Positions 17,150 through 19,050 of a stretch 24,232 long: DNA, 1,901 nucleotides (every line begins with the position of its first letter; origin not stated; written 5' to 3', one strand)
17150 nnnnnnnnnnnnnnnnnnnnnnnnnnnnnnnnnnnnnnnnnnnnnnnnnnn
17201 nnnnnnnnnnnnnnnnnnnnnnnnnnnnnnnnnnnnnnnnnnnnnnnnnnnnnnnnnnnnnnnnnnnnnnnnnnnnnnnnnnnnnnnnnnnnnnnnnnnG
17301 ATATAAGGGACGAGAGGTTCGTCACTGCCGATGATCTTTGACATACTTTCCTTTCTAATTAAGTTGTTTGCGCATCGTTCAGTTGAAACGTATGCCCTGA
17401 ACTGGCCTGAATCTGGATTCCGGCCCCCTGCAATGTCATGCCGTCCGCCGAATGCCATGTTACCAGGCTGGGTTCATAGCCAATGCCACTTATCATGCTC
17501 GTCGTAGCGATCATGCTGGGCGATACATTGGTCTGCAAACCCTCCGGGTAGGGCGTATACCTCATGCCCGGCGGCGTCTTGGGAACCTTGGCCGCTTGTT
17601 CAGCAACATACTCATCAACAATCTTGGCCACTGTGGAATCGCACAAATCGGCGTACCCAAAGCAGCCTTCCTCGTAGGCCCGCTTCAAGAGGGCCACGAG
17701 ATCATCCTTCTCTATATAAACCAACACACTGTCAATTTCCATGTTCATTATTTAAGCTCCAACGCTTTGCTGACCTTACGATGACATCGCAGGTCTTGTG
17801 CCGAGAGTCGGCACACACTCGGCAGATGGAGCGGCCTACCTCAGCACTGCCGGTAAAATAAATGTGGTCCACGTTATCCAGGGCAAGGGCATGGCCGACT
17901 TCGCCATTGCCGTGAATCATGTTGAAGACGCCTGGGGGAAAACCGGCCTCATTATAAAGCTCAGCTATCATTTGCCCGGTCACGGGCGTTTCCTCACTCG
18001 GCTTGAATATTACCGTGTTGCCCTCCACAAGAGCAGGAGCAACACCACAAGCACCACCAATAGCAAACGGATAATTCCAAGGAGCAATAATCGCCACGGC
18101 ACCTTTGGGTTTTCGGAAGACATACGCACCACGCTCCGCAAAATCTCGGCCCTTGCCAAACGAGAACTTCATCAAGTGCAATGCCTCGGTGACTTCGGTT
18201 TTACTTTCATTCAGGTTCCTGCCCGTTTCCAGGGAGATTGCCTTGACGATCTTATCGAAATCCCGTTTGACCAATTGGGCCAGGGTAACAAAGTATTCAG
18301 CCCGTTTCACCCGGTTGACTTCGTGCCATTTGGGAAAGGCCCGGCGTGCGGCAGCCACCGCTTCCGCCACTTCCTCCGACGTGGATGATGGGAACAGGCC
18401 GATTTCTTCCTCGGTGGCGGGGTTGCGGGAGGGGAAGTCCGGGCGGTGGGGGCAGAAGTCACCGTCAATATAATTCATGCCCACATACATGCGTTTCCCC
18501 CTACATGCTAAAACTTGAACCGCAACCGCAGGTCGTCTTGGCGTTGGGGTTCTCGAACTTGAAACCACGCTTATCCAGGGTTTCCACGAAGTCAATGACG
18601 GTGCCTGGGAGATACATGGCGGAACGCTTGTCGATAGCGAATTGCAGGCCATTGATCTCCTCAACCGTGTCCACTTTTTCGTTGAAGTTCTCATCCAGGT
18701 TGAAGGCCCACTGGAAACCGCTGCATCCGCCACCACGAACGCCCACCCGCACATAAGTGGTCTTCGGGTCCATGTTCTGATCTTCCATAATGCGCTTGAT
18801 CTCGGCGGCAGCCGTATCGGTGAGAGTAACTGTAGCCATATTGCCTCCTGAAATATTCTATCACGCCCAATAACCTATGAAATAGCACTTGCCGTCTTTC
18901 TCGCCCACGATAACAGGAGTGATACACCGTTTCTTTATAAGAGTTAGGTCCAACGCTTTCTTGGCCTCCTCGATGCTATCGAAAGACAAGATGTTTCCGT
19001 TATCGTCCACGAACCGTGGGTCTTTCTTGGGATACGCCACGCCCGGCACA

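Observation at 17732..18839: Half an aldehyde dehydrogenase next to an A-type Fe-S carrier, with the decarboxylase 1.8 kb upstream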

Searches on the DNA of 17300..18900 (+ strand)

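Call 5: search_dna_similar(query=window:17300-18900:+, collection=phages, mode=distant)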
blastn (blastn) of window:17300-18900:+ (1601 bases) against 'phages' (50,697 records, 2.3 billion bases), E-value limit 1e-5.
Records with a match: 1; places in all: 1; records where one place covers at least 80% of the query: 0.
Best place of each record, by identity: 60-80% 1.
By first word of the organism name: uncultured 1.
By host as written in the record: - 1.
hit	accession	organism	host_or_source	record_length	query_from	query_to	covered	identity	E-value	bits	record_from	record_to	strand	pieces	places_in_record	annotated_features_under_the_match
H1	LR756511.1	uncultured phage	metagenomic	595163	605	815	13%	72.3%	3e-22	113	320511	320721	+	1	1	record has no annotation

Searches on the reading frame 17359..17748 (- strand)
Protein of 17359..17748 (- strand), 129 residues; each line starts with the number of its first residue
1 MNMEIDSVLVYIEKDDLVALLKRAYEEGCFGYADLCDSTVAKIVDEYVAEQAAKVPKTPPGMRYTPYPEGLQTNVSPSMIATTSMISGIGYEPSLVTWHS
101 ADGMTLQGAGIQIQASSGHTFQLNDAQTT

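Call 3: search_protein_families(library=pfam, proteins=[window:17359-17748:-], max_evalue=0.1)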
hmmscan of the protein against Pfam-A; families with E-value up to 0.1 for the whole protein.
window:17359-17748:- (129 aa): 0 families

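Call 14: find_encoding_contigs(protein=window:17362-17748:-, flank=10000)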
Protein window:17362-17748:- (129 aa): 6 contigs read that carry it; 6 places shown.
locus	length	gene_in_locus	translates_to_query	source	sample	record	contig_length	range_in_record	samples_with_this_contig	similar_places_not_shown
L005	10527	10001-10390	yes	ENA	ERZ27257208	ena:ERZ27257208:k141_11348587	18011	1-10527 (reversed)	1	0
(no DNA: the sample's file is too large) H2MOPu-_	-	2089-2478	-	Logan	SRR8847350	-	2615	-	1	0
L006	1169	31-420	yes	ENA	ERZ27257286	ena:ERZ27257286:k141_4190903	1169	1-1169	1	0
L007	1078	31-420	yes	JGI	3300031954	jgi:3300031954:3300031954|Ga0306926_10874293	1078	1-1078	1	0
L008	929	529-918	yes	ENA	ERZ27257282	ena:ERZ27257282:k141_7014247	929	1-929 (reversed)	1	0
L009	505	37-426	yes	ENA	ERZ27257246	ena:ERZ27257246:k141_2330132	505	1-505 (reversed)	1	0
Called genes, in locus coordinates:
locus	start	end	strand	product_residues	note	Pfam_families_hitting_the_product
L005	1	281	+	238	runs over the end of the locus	-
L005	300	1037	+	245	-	-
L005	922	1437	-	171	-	-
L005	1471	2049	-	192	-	-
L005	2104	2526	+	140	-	-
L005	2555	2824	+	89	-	-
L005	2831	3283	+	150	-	-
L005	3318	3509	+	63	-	-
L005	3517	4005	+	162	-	-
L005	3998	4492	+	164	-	PF00383:dCMP_cyt_deam_1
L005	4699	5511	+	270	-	-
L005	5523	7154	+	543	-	PF02776:TPP_enzyme_N, PF00205:TPP_enzyme_M, PF02775:TPP_enzyme_C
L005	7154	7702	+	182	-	PF05198:IF3_N, PF00707:IF3_C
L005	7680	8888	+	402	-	-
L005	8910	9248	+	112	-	PF01521:Fe-S_biosyn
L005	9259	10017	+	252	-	PF00171:Aldedh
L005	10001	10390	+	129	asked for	-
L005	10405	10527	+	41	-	?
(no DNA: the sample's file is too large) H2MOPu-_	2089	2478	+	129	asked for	-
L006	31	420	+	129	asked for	-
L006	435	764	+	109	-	-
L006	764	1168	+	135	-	?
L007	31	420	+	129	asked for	-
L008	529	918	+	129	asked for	-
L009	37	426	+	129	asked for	-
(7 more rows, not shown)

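Call 24: search_dna_similar(query=window:17362-17748:-, collection=phages, mode=protein, max_evalue=0.01)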
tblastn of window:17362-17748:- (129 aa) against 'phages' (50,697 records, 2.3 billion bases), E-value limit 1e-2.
No match.

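Call 25: search_protein_families(library=phrogs, proteins=[window:17362-17748:-], max_evalue=0.01)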
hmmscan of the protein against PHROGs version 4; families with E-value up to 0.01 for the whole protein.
window:17362-17748:- (129 aa): 0 families

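Call 34: find_related_loci(query=A2, collection=metagenome_contigs, flank=5000)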
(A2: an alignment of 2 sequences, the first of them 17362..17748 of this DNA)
Query A2 (129 aa) in metagenome_contigs; peptide patterns used: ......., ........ (x = any residue, [..] = any of these).
213 stretches matched a pattern; 3 encode a relative of the query (tblastn E <= 1e-3); 3 distinct loci.
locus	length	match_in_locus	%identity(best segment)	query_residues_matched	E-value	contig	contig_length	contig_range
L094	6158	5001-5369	78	1-127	3e-67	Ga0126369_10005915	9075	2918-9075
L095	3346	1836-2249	51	1-125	7e-38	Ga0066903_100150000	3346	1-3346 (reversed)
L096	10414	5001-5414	47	1-125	9e-34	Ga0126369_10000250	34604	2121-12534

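Call 44: search_protein_families(library=ncbifam, proteins=[window:17362-17748:-], max_evalue=0.00001)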
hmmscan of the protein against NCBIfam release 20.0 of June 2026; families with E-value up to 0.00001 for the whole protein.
window:17362-17748:- (129 aa): 0 families

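Call 59: search_protein_families(library=pfam, proteins=[L096:5001-5420:+], max_evalue=0.01)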
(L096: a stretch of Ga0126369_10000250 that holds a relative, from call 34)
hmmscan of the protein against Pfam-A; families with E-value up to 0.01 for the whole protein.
L096:5001-5420:+ (140 aa): 0 families

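Call 62: search_protein_families(library=padloc, proteins=[window:17362-17748:-], max_evalue=0.01)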
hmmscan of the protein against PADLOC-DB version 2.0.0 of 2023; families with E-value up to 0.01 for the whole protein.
window:17362-17748:- (129 aa): 0 families
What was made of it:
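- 17359..17748 (-): p129, an unrelated 129-aa ORF occupying the place of the ALDH C-half. It overlaps the ALDH stop by 17 nt. No hit in Pfam, PHROG, NCBIfam or PADLOC (calls 3, 25, 44, 62).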

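Call 67: find_homologous_proteins(query=window:17362-17748:-, max_evalue=0.001)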
Query window:17362-17748:- (129 aa): 2 proteins with E <= 0.001 among 9 candidates.
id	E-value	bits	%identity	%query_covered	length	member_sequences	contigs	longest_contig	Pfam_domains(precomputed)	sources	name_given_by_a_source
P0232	6.9e-80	283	100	100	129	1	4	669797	-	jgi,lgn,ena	jgi:hypothetical protein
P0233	6.8e-58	212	78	98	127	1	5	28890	-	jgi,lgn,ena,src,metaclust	metaclust:\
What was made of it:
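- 17359..17748 (-): Homologues found only in L003, L095 and L096 (calls 34, 67).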

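Call 69: find_encoding_contigs(protein=P0233, flank=10000, max_places=3)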
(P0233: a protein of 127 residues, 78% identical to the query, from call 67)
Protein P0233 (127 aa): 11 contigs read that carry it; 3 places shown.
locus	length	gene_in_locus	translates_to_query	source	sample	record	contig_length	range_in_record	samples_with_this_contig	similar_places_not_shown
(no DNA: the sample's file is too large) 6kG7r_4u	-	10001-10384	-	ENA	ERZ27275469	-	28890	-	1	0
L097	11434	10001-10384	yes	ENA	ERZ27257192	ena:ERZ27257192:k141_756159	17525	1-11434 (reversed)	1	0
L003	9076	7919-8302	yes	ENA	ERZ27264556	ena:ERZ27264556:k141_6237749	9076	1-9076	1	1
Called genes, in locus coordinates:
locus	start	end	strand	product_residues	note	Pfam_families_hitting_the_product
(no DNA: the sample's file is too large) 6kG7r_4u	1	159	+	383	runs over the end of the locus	-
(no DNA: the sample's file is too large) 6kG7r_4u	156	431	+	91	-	-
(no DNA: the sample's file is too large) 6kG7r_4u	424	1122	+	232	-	-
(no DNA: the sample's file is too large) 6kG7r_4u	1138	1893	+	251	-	PF04012:PspA_IM30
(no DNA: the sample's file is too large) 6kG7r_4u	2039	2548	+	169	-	-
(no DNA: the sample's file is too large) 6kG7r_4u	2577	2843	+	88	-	-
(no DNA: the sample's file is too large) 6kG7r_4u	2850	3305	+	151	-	-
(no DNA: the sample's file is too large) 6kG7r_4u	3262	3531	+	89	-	-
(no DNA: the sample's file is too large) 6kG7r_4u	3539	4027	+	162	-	-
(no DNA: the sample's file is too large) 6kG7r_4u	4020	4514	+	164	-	PF00383:dCMP_cyt_deam_1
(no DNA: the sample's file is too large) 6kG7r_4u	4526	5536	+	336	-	-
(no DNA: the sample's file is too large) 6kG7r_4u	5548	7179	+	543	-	PF02776:TPP_enzyme_N, PF00205:TPP_enzyme_M, PF02775:TPP_enzyme_C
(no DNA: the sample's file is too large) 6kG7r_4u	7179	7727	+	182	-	PF05198:IF3_N, PF00707:IF3_C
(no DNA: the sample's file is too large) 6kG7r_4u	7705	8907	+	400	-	-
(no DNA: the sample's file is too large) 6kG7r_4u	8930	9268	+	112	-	PF01521:Fe-S_biosyn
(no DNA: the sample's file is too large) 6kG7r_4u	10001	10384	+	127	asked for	-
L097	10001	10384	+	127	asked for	-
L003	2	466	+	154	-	?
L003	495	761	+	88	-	-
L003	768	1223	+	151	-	-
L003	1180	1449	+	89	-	-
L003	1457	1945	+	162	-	-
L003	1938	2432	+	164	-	PF00383:dCMP_cyt_deam_1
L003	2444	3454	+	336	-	-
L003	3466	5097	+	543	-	PF02776:TPP_enzyme_N, PF00205:TPP_enzyme_M, PF02775:TPP_enzyme_C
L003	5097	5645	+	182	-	PF05198:IF3_N, PF00707:IF3_C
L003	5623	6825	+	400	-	-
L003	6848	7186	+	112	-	PF01521:Fe-S_biosyn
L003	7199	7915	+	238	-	PF00171:Aldedh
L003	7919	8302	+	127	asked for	-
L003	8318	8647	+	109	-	-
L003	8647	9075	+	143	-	?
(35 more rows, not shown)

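Call 78: predict_structure(alignment_id=A4)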
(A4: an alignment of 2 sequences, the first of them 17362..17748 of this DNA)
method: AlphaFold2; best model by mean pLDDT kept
length: 129 residues; sequences in the alignment: 2
mean_pLDDT: 40.5   pTM: 0.27
mean pLDDT of the five models: 40.5, 37.8, 37.3, 37.1, 35.7
residues with pLDDT >= 90: 0; 70-90: 0; 50-70: 26; < 50: 103
segments of 3 or more residues with pLDDT < 50: 1-14, 29-37, 51-129
pLDDT, mean of each block of 10 residues (from residue 1): 28 51 56 45 56 39 31 30 35 37 38 42 37
secondary structure, 60 per line:
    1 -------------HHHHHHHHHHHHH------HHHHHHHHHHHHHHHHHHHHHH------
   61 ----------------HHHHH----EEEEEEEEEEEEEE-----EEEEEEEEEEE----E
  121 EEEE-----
elements in order: H14-26 H33-54 H77-81 E86-99 E105-115 E120-124
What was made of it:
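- Tried and rejected: Structure prediction of p129. pLDDT is 40, so it is uninformative (call 78).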
